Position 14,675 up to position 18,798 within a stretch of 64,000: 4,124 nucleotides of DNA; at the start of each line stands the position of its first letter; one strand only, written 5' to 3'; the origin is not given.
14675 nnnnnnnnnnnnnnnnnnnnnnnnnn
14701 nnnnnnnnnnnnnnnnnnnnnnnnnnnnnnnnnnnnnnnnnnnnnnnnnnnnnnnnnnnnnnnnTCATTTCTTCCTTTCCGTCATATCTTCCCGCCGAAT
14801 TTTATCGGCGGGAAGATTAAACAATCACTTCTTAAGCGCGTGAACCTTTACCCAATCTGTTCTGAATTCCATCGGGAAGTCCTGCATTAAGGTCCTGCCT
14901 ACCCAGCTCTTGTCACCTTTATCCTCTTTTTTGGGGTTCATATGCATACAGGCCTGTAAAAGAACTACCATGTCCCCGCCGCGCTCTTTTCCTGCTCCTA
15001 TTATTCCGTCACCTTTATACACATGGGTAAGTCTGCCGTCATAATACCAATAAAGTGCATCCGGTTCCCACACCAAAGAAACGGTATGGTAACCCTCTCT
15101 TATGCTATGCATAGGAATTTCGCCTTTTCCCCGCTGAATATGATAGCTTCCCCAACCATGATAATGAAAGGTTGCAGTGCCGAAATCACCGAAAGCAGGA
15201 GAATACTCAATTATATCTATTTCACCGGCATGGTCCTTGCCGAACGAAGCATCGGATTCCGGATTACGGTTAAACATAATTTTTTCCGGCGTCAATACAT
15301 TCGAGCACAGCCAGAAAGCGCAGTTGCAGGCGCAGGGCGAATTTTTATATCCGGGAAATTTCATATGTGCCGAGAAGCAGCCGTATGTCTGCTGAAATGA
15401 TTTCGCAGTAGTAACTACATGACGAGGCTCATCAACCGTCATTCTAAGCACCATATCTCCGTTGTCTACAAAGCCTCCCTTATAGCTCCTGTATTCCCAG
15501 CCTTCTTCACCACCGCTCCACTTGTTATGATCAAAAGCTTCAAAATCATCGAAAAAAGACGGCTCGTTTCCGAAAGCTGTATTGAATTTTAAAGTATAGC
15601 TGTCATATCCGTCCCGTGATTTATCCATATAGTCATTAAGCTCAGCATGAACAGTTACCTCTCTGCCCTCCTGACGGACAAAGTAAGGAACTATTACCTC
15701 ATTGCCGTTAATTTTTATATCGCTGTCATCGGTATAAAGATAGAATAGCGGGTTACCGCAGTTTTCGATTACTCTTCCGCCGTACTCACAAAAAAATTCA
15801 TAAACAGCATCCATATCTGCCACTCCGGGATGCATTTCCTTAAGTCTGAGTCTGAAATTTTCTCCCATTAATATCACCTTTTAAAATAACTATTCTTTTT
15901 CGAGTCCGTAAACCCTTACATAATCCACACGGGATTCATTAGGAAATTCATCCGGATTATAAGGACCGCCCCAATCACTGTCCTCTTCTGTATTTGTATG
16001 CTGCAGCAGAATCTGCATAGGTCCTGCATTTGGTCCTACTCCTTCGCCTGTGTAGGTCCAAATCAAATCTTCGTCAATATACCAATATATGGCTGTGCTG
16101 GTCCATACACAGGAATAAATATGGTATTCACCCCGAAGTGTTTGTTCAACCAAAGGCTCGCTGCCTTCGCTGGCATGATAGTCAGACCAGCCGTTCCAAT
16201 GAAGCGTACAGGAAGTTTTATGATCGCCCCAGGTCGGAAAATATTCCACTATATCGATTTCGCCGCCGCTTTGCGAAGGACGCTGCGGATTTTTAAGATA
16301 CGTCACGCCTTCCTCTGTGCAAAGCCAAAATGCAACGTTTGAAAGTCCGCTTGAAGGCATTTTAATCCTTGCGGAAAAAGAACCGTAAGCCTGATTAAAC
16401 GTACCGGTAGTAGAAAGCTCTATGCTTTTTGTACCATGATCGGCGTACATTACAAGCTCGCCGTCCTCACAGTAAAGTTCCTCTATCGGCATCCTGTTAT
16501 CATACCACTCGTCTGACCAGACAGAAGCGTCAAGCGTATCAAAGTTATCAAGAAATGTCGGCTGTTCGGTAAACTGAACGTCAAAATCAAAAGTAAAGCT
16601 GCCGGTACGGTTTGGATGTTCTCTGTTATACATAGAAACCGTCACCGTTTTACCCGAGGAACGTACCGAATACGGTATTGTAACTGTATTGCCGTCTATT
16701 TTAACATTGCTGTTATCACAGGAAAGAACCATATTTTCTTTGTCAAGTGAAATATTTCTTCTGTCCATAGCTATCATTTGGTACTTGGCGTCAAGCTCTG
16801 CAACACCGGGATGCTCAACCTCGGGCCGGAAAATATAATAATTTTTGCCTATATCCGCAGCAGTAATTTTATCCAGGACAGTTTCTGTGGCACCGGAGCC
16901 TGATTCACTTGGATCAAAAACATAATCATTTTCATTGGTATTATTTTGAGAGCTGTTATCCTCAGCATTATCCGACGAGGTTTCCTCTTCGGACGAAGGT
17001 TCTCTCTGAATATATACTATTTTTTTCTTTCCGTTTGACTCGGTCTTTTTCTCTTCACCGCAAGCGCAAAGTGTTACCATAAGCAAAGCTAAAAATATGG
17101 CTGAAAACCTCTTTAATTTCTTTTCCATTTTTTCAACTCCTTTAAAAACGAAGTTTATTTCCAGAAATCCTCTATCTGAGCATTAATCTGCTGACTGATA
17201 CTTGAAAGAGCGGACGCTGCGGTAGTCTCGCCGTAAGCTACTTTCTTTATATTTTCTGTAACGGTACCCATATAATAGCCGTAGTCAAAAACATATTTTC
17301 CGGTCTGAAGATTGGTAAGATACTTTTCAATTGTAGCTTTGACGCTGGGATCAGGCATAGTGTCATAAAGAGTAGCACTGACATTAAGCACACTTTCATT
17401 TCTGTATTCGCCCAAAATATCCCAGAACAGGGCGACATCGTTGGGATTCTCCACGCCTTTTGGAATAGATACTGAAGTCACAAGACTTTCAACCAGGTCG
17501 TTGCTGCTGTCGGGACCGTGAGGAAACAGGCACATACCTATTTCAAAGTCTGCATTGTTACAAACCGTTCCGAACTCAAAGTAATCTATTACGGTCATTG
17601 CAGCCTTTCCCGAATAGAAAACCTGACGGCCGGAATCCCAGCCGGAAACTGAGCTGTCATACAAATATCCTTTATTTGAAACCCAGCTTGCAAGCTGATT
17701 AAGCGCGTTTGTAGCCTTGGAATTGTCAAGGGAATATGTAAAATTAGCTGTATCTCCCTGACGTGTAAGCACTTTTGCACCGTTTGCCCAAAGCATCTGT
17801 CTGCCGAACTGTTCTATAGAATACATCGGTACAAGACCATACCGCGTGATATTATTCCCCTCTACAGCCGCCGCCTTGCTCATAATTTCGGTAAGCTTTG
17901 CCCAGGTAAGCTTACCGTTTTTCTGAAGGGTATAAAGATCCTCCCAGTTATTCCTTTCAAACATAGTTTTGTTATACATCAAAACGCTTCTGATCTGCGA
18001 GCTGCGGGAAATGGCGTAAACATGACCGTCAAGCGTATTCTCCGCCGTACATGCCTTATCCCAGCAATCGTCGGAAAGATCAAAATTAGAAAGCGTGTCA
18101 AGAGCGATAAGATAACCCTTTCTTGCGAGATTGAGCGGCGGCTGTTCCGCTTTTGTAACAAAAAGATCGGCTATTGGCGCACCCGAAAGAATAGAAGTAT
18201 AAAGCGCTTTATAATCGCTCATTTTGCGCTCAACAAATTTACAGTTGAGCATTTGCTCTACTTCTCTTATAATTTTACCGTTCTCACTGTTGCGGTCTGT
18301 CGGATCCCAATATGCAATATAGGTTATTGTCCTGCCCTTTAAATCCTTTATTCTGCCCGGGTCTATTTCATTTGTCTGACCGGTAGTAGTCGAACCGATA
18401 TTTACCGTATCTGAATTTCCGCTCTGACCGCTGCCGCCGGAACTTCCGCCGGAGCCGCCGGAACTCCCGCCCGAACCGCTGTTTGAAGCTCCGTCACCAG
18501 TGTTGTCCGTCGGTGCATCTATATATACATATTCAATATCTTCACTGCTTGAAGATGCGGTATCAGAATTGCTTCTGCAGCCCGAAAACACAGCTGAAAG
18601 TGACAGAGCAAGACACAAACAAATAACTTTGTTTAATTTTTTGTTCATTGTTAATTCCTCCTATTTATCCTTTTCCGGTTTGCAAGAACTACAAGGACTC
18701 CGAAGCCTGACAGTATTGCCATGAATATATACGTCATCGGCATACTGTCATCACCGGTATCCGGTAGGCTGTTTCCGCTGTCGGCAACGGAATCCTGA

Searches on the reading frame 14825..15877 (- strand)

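Call 6: search_protein_families(library=pfam, proteins=[window:14825-15877:-], max_evalue=0.001)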
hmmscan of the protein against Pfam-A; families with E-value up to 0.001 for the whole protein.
window:14825-15877:- (350 aa): 1 family
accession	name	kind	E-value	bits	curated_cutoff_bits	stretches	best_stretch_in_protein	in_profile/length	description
PF00722.28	Glyco_hydro_16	-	8.5e-07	29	22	1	142-288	20-136/175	Glycosyl hydrolases family 16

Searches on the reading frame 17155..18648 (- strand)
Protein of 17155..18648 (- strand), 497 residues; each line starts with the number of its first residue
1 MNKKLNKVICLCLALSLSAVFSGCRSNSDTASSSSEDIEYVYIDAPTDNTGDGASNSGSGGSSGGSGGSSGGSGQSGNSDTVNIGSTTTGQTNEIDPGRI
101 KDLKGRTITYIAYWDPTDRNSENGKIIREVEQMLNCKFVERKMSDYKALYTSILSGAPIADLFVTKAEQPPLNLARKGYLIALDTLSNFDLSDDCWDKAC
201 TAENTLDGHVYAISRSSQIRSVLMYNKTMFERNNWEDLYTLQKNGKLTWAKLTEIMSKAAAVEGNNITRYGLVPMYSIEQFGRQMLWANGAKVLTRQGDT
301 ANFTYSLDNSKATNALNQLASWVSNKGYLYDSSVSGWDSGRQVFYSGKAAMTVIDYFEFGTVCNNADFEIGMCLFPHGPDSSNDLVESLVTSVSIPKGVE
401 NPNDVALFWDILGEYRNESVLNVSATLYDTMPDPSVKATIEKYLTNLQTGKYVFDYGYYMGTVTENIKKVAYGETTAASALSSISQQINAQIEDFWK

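Call 6: search_protein_families(library=pfam, proteins=[window:17155-18648:-], max_evalue=0.001)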
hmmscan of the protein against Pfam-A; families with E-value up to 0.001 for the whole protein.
window:17155-18648:- (497 aa): 2 families
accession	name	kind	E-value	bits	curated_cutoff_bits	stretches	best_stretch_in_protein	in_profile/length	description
PF01547.30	SBP_bac_1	-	4.1e-14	53.7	26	1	148-406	39-294/307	Bacterial extracellular solute-binding protein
PF13416.11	SBP_bac_8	-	1e-08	35.7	27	1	171-354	50-192/279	Bacterial extracellular solute-binding protein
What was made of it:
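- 17155..18648 (-): Small lipoprotein SBP (497 aa). Probable binding protein for the outer permease pair of unit 1. Two GH16 genes separate it from that pair. Pfam SBP_bac_1 (call 6).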
